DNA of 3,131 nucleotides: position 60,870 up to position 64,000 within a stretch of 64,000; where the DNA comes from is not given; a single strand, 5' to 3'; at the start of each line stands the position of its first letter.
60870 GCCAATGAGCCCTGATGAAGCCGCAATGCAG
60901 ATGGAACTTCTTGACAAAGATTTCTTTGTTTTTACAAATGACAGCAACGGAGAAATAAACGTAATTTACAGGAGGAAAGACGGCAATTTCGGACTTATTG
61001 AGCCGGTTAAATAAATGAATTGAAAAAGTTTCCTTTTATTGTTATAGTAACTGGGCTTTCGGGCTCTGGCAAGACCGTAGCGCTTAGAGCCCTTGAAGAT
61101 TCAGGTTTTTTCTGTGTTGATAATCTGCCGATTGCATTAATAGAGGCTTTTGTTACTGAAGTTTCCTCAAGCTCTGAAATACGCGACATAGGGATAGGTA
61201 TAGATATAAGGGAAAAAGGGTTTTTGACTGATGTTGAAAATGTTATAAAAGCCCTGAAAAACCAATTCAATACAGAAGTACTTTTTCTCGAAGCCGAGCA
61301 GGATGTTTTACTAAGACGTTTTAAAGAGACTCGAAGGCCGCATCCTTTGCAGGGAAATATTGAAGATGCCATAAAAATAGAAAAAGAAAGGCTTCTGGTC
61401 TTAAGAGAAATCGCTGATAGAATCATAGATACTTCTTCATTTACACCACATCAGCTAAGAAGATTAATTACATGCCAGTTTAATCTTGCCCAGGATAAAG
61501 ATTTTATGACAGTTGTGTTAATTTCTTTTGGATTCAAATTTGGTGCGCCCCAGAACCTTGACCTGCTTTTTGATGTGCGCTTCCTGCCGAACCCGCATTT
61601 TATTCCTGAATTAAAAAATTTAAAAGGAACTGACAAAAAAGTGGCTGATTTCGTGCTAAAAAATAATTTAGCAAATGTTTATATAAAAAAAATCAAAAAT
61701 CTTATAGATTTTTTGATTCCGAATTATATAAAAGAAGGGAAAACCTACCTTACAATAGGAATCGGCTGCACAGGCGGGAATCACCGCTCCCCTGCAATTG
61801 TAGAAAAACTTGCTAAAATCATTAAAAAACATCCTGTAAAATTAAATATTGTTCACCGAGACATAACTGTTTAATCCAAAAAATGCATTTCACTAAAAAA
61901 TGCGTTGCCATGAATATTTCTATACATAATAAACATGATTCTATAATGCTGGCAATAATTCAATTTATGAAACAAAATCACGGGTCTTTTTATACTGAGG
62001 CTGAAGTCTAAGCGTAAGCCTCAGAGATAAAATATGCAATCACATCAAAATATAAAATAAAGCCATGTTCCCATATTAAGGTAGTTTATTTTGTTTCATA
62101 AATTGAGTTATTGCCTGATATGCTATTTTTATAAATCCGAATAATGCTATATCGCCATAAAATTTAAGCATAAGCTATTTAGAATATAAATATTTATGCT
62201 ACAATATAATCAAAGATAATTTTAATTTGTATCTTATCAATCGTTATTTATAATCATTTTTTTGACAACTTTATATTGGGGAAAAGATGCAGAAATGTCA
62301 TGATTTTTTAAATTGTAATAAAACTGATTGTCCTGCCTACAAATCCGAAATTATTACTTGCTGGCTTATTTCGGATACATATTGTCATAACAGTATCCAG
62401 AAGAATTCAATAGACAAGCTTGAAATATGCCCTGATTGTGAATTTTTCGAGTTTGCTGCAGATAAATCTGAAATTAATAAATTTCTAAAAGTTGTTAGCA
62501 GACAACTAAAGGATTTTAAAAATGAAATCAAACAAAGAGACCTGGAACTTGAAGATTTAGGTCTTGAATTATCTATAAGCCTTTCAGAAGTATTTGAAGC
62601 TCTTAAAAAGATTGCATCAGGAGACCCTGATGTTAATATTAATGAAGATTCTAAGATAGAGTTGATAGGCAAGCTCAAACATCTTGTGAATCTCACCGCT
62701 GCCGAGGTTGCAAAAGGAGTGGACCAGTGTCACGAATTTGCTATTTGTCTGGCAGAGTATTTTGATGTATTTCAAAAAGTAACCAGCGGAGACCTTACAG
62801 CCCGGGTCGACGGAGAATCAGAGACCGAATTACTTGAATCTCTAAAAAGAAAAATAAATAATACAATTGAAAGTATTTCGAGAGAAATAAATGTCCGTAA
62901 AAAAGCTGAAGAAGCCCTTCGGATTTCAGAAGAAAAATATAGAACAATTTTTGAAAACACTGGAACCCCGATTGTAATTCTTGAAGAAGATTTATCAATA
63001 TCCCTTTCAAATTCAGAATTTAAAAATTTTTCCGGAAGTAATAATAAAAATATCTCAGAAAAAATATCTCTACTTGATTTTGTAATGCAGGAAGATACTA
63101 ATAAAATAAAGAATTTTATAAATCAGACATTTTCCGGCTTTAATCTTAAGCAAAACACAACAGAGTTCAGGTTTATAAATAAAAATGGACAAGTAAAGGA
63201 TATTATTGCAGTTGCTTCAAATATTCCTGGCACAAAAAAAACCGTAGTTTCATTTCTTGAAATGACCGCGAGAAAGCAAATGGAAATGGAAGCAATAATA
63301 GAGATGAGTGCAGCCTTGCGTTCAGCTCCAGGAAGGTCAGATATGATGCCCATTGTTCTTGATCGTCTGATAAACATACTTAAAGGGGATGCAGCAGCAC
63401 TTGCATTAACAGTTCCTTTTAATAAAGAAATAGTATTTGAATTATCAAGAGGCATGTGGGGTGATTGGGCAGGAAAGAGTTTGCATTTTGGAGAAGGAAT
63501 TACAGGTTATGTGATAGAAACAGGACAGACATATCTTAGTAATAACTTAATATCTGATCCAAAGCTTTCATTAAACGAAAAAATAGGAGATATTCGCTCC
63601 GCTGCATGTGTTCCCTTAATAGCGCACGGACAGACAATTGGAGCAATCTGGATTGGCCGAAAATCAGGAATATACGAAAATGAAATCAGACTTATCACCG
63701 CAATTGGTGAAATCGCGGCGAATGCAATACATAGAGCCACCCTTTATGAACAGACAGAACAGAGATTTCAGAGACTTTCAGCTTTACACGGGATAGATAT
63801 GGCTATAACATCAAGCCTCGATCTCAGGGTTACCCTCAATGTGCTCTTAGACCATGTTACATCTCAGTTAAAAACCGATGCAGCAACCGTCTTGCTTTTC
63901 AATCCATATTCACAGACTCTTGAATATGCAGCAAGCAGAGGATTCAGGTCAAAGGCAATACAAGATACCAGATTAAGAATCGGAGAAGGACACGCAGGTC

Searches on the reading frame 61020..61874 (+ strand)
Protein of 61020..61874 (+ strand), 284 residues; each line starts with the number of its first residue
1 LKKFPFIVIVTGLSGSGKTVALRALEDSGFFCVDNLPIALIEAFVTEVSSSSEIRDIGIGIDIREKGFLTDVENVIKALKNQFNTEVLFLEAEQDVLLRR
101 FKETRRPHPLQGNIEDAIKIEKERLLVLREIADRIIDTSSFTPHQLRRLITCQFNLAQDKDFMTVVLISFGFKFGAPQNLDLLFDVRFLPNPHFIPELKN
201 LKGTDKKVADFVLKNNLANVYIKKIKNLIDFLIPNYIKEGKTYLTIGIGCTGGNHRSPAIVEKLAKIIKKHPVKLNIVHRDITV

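Call 15: find_encoding_contigs(protein=window:61020-61874:+, flank=10000, max_places=6)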
Protein window:61020-61874:+ (284 aa): 6 contigs read that carry it; 4 places shown.
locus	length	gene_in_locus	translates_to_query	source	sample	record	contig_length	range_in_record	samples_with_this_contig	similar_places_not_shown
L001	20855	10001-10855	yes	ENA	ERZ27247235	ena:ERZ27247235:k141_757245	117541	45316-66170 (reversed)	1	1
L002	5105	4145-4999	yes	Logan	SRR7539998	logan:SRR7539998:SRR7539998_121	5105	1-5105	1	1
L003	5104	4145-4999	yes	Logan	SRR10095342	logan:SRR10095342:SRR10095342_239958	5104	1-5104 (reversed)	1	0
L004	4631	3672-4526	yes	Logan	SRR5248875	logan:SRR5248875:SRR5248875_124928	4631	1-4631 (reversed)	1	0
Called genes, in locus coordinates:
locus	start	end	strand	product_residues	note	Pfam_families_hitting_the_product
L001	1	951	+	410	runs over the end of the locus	PF13847:Methyltransf_31 (faint), PF08241:Methyltransf_11, PF13649:Methyltransf_25 (faint)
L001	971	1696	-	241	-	PF00994:MoCF_biosynth, PF24102:FLAD1_M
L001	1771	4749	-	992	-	PF01433:Peptidase_M1, PF04187:Cofac_haem_bdg, PF00595:PDZ (faint), PF13180:PDZ_2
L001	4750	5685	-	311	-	PF13623:SurA_N_2, PF13624:SurA_N_3, PF13145:Rotamase_2, PF00639:Rotamase, PF13616:Rotamase_3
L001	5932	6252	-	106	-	PF01588:tRNA_bind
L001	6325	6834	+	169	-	PF06835:LptC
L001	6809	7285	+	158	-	PF03968:LptD_N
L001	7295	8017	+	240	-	PF00005:ABC_tran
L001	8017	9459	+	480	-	PF00309:Sigma54_AID, PF04963:Sigma54_CBD, PF04552:Sigma54_DBD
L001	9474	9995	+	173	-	PF02482:Ribosomal_S30AE, PF16321:Ribosom_S30AE_C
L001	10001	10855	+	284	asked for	PF03668:RapZ-like_N, PF22740:PapZ_C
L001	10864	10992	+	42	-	-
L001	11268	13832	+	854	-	PF01590:GAF (weak), PF13185:GAF_2, PF01590:GAF, PF13185:GAF_2, PF13492:GAF_3, PF01966:HD, PF13487:HD_5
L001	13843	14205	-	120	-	PF00072:Response_reg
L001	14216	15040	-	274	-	PF01590:GAF, PF13185:GAF_2, PF13492:GAF_3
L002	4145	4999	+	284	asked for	PF03668:RapZ-like_N, PF22740:PapZ_C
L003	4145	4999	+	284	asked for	PF03668:RapZ-like_N, PF22740:PapZ_C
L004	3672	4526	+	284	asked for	PF03668:RapZ-like_N, PF22740:PapZ_C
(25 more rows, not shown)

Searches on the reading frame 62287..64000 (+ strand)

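Call 54: search_protein_families(library=pfam, proteins=[window:62287-64000:+], max_evalue=0.00001)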
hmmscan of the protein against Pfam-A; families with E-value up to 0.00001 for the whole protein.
window:62287-64000:+ (571 aa): 2 families
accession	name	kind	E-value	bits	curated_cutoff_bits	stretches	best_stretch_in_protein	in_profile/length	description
PF13185.12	GAF_2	-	1.7e-14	54.6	28.6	1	352-482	6-136/136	GAF domain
PF01590.32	GAF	-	2.7e-09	38.1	22.4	1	356-481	8-133/133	GAF domain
